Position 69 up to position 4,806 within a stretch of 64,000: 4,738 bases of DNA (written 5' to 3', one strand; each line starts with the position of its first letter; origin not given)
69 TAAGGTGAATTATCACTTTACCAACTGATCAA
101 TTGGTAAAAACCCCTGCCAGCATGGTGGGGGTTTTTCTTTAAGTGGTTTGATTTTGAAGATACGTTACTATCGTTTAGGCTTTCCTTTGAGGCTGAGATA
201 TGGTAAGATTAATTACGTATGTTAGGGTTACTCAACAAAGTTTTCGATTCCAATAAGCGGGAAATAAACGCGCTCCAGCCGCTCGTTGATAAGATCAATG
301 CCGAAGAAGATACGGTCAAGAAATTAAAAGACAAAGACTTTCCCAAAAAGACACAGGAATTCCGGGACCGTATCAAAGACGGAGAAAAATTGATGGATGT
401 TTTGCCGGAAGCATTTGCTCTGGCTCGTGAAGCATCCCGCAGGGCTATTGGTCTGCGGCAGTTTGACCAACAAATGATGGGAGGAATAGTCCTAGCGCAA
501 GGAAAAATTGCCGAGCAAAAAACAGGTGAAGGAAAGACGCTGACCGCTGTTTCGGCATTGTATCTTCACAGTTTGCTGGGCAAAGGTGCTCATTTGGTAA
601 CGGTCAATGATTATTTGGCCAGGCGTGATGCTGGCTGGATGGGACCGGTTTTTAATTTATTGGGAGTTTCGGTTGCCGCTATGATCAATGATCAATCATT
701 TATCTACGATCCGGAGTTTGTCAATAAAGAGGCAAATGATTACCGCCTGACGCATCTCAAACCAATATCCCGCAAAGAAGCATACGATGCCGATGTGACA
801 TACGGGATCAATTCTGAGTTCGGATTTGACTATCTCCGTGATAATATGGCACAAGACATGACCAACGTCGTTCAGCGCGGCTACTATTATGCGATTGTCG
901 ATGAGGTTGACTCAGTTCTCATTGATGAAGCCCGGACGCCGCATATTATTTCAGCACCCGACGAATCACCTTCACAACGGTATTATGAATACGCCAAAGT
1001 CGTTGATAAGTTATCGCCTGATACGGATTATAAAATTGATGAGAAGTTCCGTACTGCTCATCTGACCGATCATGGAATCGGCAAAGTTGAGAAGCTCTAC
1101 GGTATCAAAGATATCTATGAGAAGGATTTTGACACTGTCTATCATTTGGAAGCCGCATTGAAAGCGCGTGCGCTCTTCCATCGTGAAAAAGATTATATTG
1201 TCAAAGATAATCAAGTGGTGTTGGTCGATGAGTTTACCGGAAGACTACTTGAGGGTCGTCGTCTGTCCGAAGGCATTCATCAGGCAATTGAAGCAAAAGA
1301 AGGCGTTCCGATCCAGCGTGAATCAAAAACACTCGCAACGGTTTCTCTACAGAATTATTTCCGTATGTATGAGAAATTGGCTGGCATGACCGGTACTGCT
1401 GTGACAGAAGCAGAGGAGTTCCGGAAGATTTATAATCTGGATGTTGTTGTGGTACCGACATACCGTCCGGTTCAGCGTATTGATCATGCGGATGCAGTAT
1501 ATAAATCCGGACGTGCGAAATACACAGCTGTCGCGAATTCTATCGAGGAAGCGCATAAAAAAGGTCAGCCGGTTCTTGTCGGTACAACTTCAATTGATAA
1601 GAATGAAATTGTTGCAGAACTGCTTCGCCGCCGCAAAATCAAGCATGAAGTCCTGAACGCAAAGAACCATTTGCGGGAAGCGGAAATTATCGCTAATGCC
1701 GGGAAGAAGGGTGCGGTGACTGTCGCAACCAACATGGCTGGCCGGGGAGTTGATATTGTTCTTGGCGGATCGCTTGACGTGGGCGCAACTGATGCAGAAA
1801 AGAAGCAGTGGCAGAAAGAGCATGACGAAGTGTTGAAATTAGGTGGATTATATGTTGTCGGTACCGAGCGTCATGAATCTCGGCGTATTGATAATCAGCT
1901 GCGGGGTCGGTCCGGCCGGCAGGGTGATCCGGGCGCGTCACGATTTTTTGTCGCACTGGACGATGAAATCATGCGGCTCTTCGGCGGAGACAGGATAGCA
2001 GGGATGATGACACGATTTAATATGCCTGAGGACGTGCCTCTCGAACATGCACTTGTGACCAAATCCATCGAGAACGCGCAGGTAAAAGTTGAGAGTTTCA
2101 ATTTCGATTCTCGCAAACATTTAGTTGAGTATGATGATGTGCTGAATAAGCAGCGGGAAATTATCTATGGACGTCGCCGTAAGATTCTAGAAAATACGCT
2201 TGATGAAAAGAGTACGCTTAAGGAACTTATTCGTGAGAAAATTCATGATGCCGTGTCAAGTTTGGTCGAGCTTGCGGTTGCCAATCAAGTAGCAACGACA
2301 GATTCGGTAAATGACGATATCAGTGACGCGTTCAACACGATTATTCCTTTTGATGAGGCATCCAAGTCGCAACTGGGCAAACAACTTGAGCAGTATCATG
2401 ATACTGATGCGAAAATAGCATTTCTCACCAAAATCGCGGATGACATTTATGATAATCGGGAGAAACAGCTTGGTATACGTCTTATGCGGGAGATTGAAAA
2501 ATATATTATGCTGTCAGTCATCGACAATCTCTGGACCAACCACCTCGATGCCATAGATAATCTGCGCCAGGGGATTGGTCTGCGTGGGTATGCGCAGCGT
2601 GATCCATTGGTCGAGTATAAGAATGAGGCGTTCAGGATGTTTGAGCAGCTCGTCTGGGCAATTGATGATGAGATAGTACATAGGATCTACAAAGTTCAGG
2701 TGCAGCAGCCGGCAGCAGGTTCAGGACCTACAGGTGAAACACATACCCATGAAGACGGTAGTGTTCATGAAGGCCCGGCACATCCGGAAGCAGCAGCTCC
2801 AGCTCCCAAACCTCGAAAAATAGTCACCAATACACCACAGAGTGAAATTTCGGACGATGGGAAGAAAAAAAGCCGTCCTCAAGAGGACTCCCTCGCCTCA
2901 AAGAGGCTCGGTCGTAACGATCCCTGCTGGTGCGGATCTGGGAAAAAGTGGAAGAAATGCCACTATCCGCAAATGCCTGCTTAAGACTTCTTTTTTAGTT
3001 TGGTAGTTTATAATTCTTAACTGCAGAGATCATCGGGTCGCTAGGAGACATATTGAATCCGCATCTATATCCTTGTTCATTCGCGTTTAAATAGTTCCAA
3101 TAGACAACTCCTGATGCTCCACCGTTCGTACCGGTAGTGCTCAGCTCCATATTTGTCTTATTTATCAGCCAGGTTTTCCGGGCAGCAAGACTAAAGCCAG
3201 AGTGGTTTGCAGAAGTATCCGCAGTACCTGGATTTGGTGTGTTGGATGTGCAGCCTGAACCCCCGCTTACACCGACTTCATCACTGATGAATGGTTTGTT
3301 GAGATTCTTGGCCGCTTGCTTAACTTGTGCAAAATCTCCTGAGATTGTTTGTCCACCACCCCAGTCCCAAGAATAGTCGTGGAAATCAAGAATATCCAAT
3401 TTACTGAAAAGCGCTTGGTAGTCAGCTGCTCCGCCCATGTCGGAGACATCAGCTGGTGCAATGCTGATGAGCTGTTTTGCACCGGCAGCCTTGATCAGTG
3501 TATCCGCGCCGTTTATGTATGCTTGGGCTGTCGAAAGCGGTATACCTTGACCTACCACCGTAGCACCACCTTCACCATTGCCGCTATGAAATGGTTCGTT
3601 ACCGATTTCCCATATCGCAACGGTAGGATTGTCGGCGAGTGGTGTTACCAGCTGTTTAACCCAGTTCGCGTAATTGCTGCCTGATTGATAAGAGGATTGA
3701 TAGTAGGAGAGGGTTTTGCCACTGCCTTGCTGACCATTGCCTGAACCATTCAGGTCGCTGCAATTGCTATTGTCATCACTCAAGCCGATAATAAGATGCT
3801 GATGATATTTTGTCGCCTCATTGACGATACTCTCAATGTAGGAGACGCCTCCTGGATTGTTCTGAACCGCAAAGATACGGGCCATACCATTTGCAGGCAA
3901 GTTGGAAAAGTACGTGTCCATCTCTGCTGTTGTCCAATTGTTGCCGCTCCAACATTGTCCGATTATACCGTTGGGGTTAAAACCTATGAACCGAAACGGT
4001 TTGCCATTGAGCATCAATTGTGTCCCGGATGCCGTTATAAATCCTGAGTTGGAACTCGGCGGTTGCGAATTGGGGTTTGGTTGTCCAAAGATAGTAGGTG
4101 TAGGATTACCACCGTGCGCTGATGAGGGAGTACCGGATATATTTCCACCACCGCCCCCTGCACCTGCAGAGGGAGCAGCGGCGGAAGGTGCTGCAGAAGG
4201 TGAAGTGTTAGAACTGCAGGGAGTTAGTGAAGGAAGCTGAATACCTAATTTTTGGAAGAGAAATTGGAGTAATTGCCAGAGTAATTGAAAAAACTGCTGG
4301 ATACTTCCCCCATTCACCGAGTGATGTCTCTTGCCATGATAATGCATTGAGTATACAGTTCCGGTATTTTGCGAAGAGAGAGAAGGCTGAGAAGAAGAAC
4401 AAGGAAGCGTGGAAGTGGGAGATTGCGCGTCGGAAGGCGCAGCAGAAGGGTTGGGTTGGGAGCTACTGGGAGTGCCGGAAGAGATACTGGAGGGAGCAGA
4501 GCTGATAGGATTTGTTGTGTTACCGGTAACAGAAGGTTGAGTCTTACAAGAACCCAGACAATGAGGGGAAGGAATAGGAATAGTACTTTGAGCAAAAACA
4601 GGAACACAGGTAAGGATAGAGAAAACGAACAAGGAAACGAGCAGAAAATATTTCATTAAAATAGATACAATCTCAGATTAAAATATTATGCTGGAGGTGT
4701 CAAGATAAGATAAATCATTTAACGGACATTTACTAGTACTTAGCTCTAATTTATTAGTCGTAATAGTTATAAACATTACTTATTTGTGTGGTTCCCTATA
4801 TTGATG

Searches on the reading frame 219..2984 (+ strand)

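Call 33: search_protein_families(library=pfam, proteins=[window:219-2984:+])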
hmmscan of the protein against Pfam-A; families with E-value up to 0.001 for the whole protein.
window:219-2984:+ (921 aa): 5 families
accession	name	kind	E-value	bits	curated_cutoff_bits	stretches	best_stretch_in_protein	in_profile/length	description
PF07517.20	SecA_DEAD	-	7.5e-113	377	24.6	1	6-402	2-290/290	SecA DEAD-like domain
PF21090.3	P-loop_SecA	-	3.1e-83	278.9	27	1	417-605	1-205/205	SecA P-loop domain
PF07516.18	SecA_SW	-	4.2e-60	203.7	26.7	1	607-827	1-200/200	SecA Wing and Scaffold domain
PF01043.26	SecA_PP_bind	-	7.8e-36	123.5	23.5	1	252-358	3-110/110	SecA preprotein cross-linking domain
PF02810.21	SEC-C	-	1.3e-09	38.1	20.4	1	899-917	1-19/19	SEC-C motif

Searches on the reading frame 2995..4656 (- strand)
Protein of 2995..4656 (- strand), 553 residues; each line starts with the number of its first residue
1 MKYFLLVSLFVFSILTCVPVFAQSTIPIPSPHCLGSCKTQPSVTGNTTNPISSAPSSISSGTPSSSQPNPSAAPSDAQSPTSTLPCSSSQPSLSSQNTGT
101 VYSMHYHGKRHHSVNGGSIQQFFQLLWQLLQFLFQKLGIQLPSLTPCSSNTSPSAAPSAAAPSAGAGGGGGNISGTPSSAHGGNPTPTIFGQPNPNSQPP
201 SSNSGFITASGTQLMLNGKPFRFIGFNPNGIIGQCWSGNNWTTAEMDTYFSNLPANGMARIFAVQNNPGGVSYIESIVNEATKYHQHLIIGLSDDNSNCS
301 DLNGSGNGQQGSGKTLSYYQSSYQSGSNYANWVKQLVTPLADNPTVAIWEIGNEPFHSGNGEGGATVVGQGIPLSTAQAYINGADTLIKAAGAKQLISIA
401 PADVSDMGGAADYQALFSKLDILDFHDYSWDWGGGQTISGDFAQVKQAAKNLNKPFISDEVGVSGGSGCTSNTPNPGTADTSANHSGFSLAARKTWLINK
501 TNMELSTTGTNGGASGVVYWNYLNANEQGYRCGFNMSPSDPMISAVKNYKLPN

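Call 81: search_protein_families(library=pfam, proteins=[window:2995-4656:-], max_evalue=0.00001)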
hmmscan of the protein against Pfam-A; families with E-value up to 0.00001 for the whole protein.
window:2995-4656:- (553 aa): 1 family
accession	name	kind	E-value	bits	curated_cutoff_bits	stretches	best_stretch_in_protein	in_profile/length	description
PF00150.24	Cellulase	-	1e-10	42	23.5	1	218-471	5-247/272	Cellulase (glycosyl hydrolase family 5)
